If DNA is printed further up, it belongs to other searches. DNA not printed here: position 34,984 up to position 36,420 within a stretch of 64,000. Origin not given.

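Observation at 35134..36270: LuxS-MtnN (Pfs) gene fusion, translationally coupled to metK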

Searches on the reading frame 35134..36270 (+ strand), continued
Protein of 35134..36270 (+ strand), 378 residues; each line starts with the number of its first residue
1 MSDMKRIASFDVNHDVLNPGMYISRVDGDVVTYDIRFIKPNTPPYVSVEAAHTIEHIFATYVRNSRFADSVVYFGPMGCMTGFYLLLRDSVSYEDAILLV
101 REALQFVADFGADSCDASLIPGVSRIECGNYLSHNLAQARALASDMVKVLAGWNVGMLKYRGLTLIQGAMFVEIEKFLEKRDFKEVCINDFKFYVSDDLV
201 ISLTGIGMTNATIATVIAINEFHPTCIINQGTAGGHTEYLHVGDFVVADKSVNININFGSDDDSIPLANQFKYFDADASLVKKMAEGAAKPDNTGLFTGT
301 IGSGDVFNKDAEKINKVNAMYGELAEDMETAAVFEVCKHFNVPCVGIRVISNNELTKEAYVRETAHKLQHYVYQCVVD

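Call 29: find_encoding_contigs(protein=P0004, flank=6000, max_places=3)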
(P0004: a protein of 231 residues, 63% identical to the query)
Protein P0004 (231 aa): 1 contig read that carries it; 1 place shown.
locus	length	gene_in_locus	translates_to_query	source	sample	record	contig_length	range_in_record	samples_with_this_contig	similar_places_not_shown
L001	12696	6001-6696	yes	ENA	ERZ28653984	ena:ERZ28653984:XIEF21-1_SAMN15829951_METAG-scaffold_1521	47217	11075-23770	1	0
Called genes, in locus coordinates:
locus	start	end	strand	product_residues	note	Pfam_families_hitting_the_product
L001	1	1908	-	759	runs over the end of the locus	PF05592:Bac_rhamnosid, PF17389:Bac_rhamnosid6H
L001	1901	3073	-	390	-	PF00155:Aminotran_1_2, PF00266:Aminotran_5, PF01041:DegT_DnrJ_EryC1, PF01053:Cys_Met_Meta_PP (faint)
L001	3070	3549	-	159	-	PF01037:AsnC_trans_reg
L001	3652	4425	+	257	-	PF00977:His_biosynth, PF05690:ThiG (faint), PF01207:Dus (weak), PF02581:TMP-TENI (faint), PF03060:NMO (faint)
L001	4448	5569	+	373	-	PF00438:S-AdoMet_synt_N, PF02772:S-AdoMet_synt_M, PF02773:S-AdoMet_synt_C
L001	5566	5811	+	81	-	PF02664:LuxS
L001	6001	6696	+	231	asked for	PF01048:PNP_UDP_1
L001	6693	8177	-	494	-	PF08903:DUF1846, PF20921:DUF1846_C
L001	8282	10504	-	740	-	-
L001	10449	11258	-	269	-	-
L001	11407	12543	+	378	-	-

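Call 30: find_encoding_contigs(protein=P0002, flank=6000, max_places=4)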
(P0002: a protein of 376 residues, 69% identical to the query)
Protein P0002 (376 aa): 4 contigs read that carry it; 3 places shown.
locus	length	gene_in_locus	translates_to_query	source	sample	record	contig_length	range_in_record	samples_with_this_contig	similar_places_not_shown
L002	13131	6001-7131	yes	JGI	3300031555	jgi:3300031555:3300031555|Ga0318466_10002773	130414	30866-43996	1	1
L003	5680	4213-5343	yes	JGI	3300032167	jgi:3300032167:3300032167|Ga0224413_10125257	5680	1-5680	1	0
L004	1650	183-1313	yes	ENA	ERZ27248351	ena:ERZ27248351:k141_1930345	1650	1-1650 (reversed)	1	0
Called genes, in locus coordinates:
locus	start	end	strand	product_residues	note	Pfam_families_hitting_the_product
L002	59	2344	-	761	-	PF05592:Bac_rhamnosid, PF17389:Bac_rhamnosid6H, PF01204:Trehalase (faint)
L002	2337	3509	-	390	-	PF00155:Aminotran_1_2, PF00266:Aminotran_5, PF01041:DegT_DnrJ_EryC1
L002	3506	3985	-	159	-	PF01037:AsnC_trans_reg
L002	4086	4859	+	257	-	PF00977:His_biosynth, PF01207:Dus (faint)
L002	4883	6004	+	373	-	PF00438:S-AdoMet_synt_N, PF02772:S-AdoMet_synt_M, PF02773:S-AdoMet_synt_C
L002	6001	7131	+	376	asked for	PF02664:LuxS, PF01048:PNP_UDP_1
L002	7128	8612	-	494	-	PF08903:DUF1846, PF20921:DUF1846_C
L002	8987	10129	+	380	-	-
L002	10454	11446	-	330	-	PF00579:tRNA-synt_1b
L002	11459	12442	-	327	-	PF02653:BPD_transp_2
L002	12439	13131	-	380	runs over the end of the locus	PF02653:BPD_transp_2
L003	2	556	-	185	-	?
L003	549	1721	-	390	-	PF00155:Aminotran_1_2, PF00266:Aminotran_5, PF01041:DegT_DnrJ_EryC1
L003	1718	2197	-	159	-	PF01037:AsnC_trans_reg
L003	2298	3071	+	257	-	PF00977:His_biosynth, PF01207:Dus (faint)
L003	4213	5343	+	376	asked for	PF02664:LuxS, PF01048:PNP_UDP_1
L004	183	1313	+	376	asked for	PF02664:LuxS, PF01048:PNP_UDP_1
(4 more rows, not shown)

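Call 32: find_related_loci(query=window:35134-36267:+, collection=genome_contigs, flank=6000)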
Query window:35134-36267:+ (378 aa) in genome_contigs; peptide patterns used: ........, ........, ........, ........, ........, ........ (x = any residue, [..] = any of these).
155 stretches matched a pattern; 78 encode a relative of the query (tblastn E <= 1e-3); 78 distinct loci.
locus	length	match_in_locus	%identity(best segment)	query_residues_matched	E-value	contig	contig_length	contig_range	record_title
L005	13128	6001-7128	69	1-378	7e-174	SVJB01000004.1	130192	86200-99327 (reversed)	MAG: Oscillospiraceae bacterium isolate SIG424 NODE_3013_length_130192_cov_2.359428, whole genome shotgun sequence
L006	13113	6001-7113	68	1-373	3e-169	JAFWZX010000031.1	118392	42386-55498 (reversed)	MAG: Clostridia bacterium isolate RGIG6223 Sheep_Rectum-2__c756850, whole genome shotgun sequence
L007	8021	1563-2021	53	1-160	2e-52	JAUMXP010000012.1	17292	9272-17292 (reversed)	MAG: Eubacteriales bacterium isolate S16M_St_3 NODE_820_length_17292_cov_5.913558, whole genome shotgun sequence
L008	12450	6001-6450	54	4-160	8e-52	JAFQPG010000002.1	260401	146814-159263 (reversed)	MAG: Ruminococcus sp. isolate RGIG2026 Goat_Colon-1__c68, whole genome shotgun sequence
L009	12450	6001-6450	52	4-160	9e-51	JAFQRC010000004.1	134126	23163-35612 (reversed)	MAG: Ruminococcus sp. isolate RGIG2074 Goat_Colon-2__c213, whole genome shotgun sequence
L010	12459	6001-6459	50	1-160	3e-50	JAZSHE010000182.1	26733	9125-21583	MAG: Ruminococcus sp. isolate T1900044576_TS20190042.MAGScoT_cleanbin_000018 SGB_498_k141_633341, whole genome shotgun s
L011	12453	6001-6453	51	3-160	3e-50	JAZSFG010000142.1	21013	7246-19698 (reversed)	MAG: Ruminococcus sp. isolate T1900044583_TS20190049.MAGScoT_cleanbin_000037 SGB_583_k141_881561, whole genome shotgun s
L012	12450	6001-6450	52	4-160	3e-50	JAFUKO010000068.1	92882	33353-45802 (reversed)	MAG: Ruminococcus sp. isolate RGIG4579 Roe_deer_Rectum-3__c289496, whole genome shotgun sequence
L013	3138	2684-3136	51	3-160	6e-50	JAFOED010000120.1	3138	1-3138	MAG: Ruminococcus sp. isolate RGIG385 Dairy_cattle_Colon-4__c1096414, whole genome shotgun sequence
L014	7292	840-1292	51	3-160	2e-49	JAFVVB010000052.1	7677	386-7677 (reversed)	MAG: Ruminococcus sp. isolate RGIG5421 Sheep_Colon-4__c228936, whole genome shotgun sequence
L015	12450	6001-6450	52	4-160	3e-49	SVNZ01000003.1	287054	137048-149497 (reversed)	MAG: Oscillospiraceae bacterium isolate SIG552 NODE_19_length_287054_cov_54.385393, whole genome shotgun sequence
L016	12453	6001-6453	51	3-160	5e-49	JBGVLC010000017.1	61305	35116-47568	MAG: Ruminococcus sp. isolate fecal_MAG_290 fecal_MAG_290_contig_0017, whole genome shotgun sequence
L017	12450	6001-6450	52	4-160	3e-49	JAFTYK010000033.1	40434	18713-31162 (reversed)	MAG: Ruminococcus sp. isolate RGIG4263 Roe_deer_Colon.Co__c1742245, whole genome shotgun sequence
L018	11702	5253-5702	50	4-160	2e-48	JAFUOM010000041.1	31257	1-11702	MAG: Ruminococcus sp. isolate RGIG4681 Roe_deer_Rectum-5__c206221, whole genome shotgun sequence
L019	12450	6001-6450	51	4-160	1e-47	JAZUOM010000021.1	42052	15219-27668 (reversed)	MAG: Ruminococcus sp. isolate T1900044873_TS20190339.MAGScoT_cleanbin_000022 SGB_3177_k141_1888584, whole genome shotgun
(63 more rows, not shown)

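Call 41: find_encoding_contigs(protein=P0001, flank=6000, max_places=3)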
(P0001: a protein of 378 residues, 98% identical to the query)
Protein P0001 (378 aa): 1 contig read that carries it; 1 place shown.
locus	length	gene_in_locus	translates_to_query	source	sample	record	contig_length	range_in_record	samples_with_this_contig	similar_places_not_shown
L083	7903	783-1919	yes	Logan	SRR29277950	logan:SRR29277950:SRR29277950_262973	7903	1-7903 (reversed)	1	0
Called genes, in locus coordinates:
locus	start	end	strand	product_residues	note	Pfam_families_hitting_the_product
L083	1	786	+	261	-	?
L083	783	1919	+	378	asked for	PF02664:LuxS, PF01048:PNP_UDP_1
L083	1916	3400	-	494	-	PF08903:DUF1846, PF20921:DUF1846_C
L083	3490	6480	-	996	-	-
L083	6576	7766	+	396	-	-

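Call 42: find_encoding_contigs(protein=window:35134-36270:+, flank=3000, max_places=4)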
Protein window:35134-36270:+ (378 aa): no gene with exactly this product is on record in the collection.

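Call 48: predict_structure(alignment_id=A1)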
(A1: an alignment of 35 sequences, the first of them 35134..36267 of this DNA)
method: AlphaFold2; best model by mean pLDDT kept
length: 378 residues; sequences in the alignment: 35
mean_pLDDT: 89.6   pTM: 0.81
mean pLDDT of the five models: 89.6, 89.1, 89.1, 87.9, 87.8
residues with pLDDT >= 90: 279; 70-90: 65; 50-70: 21; < 50: 13
segments of 3 or more residues with pLDDT < 50: 257-266
pLDDT, mean of each block of 10 residues (from residue 1): 63 86 93 95 92 97 97 94 97 98 96 69 90 92 97 92 94 96 95 94 94 96 95 95 96 67 48 88 83 86 81 86 93 94 96 94 93 89
secondary structure, 60 per line:
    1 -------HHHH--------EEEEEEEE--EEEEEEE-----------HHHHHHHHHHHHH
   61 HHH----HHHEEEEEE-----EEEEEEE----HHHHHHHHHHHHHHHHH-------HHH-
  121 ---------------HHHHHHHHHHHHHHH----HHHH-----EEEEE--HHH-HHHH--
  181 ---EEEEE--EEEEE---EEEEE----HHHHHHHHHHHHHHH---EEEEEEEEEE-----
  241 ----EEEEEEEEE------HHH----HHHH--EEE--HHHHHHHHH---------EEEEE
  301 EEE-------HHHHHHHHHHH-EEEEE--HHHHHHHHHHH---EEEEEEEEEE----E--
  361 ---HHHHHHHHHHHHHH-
elements in order: H8-11 E20-27 E30-36 H48-63 E71-76 E82-88 H93-109 H136-150 H155-158 E164-168 H175-178 E184-188 E191-195 E199-203 H208-222 E226-235 E245-253 H267-270 E273-275 H278-286 E296-303 H311-321 E323-327 H330-340 E344-353 H364-377

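Call 51: list_cluster_members(proteins=[P0002, P0003, P0005, P0081, P0109, P0006, P0097, P0011, P0009, P0015])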
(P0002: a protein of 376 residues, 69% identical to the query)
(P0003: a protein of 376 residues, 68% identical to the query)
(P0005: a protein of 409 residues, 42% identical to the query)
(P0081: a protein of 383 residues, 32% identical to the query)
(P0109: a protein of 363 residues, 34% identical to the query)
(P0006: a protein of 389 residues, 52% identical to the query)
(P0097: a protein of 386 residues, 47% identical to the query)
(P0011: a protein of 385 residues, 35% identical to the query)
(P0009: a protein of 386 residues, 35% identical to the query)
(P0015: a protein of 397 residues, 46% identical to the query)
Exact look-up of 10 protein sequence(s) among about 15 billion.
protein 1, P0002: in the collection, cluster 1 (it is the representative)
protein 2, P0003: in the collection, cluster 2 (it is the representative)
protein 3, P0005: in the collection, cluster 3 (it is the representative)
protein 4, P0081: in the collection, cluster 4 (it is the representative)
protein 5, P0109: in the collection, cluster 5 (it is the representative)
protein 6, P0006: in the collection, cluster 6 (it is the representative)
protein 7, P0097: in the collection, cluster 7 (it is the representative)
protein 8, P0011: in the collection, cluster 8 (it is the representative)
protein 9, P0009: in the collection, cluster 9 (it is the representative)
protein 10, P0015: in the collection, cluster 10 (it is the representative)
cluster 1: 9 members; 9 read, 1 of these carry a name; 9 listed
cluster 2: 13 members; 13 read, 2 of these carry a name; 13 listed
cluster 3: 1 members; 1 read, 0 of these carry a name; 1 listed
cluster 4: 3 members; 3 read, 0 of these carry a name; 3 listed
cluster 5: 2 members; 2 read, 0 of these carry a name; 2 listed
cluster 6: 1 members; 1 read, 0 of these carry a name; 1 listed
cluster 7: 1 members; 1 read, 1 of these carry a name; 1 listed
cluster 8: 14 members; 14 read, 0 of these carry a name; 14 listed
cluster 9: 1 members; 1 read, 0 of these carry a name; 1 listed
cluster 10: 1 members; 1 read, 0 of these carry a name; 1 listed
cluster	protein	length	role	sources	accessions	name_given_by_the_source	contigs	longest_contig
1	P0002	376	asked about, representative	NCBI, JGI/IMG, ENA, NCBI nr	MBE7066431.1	MAG: hypothetical protein E7385_02650 [Ruminococcaceae bacterium] | hypothetical protein [Oscillospiraceae bacterium]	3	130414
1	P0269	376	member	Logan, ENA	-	-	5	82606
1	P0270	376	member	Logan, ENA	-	-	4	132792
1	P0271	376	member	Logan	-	-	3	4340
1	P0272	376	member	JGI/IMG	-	-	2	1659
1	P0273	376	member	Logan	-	-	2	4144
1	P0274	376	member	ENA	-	-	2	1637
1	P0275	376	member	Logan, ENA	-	-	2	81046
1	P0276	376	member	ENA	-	-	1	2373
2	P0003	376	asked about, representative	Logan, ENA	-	-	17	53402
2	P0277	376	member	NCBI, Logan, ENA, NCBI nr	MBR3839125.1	MAG: S-ribosylhomocysteine lyase [Clostridia bacterium] | S-ribosylhomocysteine lyase [Clostridia bacterium]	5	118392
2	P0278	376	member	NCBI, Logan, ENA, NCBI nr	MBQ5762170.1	MAG: 5'-methylthioadenosine/S-adenosylhomocysteine nucleosidase [Clostridia bacterium] | 5'-methylthioadenosine/S-adenosylhomocysteine nucleosidase [Clostridia bacterium]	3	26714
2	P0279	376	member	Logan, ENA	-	-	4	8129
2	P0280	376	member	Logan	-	-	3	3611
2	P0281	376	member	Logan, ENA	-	-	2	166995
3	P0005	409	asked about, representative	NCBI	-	-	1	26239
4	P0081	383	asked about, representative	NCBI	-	-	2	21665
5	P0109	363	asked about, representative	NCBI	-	-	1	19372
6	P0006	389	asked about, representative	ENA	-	-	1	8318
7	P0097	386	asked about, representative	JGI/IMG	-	S-ribosylhomocysteine lyase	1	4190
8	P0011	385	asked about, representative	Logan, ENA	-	-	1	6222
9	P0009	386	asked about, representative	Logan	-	-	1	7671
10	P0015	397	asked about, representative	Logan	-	-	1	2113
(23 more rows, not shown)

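Call 52: fold_search(model_id=the predicted structure, library=pdb)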
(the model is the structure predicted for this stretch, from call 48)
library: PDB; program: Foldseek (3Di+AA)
matches with E <= 10: 1346; with E <= 0.001: 691
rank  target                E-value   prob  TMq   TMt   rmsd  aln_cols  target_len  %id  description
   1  5b7q_A                5.6e-23  1.00  0.52  0.78   3.5       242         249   30  Structures and functional analysis of periplasmic 5-methylthioadenosine/S-adenosylhomocysteine nucleosidase from Aerom (released 2016-12-14)
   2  5b7q_B                8.6e-23  1.00  0.52  0.79   3.5       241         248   31  Structures and functional analysis of periplasmic 5-methylthioadenosine/S-adenosylhomocysteine nucleosidase from Aerom (released 2016-12-14)
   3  5b7p_A                1.4e-22  1.00  0.52  0.78   3.5       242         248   30  Structures and functional analysis of periplasmic 5-methylthioadenosine/S-adenosylhomocysteine nucleosidase from Aerom (released 2016-12-14)
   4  5b7p_B                2.9e-22  1.00  0.52  0.78   3.5       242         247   30  Structures and functional analysis of periplasmic 5-methylthioadenosine/S-adenosylhomocysteine nucleosidase from Aerom (released 2016-12-14)
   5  3dp9_C                1.9e-20  1.00  0.50  0.81   3.8       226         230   28  Crystal structure of Vibrio cholerae 5'-methylthioadenosine/S-adenosyl homocysteine nucleosidase (MTAN) complexed with (released 2009-03-10)
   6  4yo8_B                5.3e-20  1.00  0.52  0.79   3.4       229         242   25  Crystal structure of Helicobacter pylori 5'-methylthioadenosine/S-adenosyl homocysteine nucleosidase (MTAN) complexed  (released 2015-11-25)
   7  3dp9_A                5.3e-20  1.00  0.51  0.81   3.7       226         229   28  Crystal structure of Vibrio cholerae 5'-methylthioadenosine/S-adenosyl homocysteine nucleosidase (MTAN) complexed with (released 2009-03-10)
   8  5cce                  9.2e-20  1.00  0.51  0.82   3.4       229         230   26  Joint X-ray/neutron structure of wild type MTAN complexed with SRH and adenine (released 2016-11-16)
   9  4ffs                  1.1e-19  1.00  0.51  0.82   3.6       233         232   26  Crystal structure of 5'-methylthioadenosine/S-adenosylhomocysteine nucleosidase from Helicobacter pylori with butyl-thio (released 2012-09-26)
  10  4oy3                  1.4e-19  1.00  0.48  0.76   4.1       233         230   27  Crystal Structure of the Helicobacter pylori MTAN-D198N mutant with S-Adenosylhomocysteine in the active site (released 2014-12-17)
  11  3bl6                  1.8e-19  1.00  0.50  0.80   3.9       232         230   28  Crystal structure of Staphylococcus aureus 5'-methylthioadenosine/S-adenosylhomocysteine nucleosidase in complex with fo (released 2008-06-10)
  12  4ojt                  1.8e-19  1.00  0.51  0.81   3.5       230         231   26  Helicobacter pylori MTAN complexed with S-ribosylhomocysteine and adenine (released 2014-03-26)
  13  4x24_A                1.8e-19  1.00  0.49  0.77   4.0       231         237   27  Crystal structure of Vibrio cholerae 5'-methylthioadenosine/S-adenosyl homocysteine nucleosidase (MTAN) complexed with (released 2015-08-19)
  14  4gmh                  1.9e-19  1.00  0.49  0.79   4.1       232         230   29  Crystal structure of staphylococcus aureus 5'-methylthioadenosine/s-adenosylhomocysteine nucleosidase (released 2012-11-28)
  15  1z5n_B                2.2e-19  1.00  0.48  0.77   3.8       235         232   25  Crystal structure of MTA/AdoHcy nucleosidase Glu12Gln mutant complexed with 5-methylthioribose and adenine (released 2005-10-04)
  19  4p54                  3.5e-19  1.00  0.48  0.76   4.1       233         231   27  Crystal Structure of the Helicobacter pylori MTAN-D198N mutant with 5'-methylthioadenosine in the active site. (released 2014-04-02)
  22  1z5o_B                6.0e-19  1.00  0.48  0.76   4.2       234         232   26  Crystal structure of MTA/AdoHcy nucleosidase Asp197Asn mutant complexed with 5'-methylthioadenosine (released 2005-10-04)
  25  1z5o_A                7.7e-19  1.00  0.48  0.75   3.9       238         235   26  Crystal structure of MTA/AdoHcy nucleosidase Asp197Asn mutant complexed with 5'-methylthioadenosine (released 2005-10-04)
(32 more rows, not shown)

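Call 57: find_encoding_contigs(protein=P0083, flank=5000, max_places=3)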
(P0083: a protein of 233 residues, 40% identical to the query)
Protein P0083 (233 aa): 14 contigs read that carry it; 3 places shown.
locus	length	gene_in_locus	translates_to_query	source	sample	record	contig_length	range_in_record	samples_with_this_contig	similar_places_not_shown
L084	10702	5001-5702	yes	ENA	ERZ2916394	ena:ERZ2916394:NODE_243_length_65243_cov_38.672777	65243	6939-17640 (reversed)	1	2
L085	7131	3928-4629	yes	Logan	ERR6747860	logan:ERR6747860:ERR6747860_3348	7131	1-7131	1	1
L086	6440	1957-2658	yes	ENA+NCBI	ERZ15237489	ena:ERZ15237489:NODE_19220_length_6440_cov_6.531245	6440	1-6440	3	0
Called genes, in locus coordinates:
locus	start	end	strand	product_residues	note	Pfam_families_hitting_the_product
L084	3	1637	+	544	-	PF00118:Cpn60_TCP1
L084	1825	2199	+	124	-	-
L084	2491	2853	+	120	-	-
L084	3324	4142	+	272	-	PF00919:UPF0004, PF04055:Radical_SAM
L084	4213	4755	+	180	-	PF04055:Radical_SAM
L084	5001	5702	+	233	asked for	PF01048:PNP_UDP_1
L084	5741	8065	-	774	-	PF00488:MutS_V, PF01713:Smr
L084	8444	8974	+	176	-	PF04607:RelA_SpoT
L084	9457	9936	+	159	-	-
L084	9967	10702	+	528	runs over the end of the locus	-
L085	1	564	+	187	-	?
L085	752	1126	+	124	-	-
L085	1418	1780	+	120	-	-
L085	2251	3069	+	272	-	PF00919:UPF0004, PF04055:Radical_SAM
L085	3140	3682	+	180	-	PF04055:Radical_SAM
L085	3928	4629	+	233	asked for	PF01048:PNP_UDP_1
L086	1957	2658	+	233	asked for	PF01048:PNP_UDP_1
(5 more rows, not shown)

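Call 58: find_encoding_contigs(protein=P0090, flank=5000, max_places=3)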
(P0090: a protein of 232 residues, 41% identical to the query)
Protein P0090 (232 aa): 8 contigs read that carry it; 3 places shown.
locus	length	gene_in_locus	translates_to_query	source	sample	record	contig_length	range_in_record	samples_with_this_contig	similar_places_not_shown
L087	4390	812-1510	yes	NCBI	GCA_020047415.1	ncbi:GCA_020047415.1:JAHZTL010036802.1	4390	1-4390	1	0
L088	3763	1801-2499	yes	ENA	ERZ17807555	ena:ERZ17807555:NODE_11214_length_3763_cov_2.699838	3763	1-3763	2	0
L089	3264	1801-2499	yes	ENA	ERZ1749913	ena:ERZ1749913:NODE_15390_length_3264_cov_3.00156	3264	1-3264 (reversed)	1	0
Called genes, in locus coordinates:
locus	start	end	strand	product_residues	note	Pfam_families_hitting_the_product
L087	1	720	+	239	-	?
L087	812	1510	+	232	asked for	PF01048:PNP_UDP_1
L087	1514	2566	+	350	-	PF02870:Methyltransf_1N (weak), PF01035:DNA_binding_1, PF00730:HhH-GPD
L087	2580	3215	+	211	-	PF01966:HD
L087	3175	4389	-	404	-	?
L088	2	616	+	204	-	?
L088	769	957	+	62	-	-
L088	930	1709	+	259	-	-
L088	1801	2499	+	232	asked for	PF01048:PNP_UDP_1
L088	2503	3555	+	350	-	PF02870:Methyltransf_1N (weak), PF01035:DNA_binding_1, PF00730:HhH-GPD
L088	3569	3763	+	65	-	?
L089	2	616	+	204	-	?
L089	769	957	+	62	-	-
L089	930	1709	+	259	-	-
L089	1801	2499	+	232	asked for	PF01048:PNP_UDP_1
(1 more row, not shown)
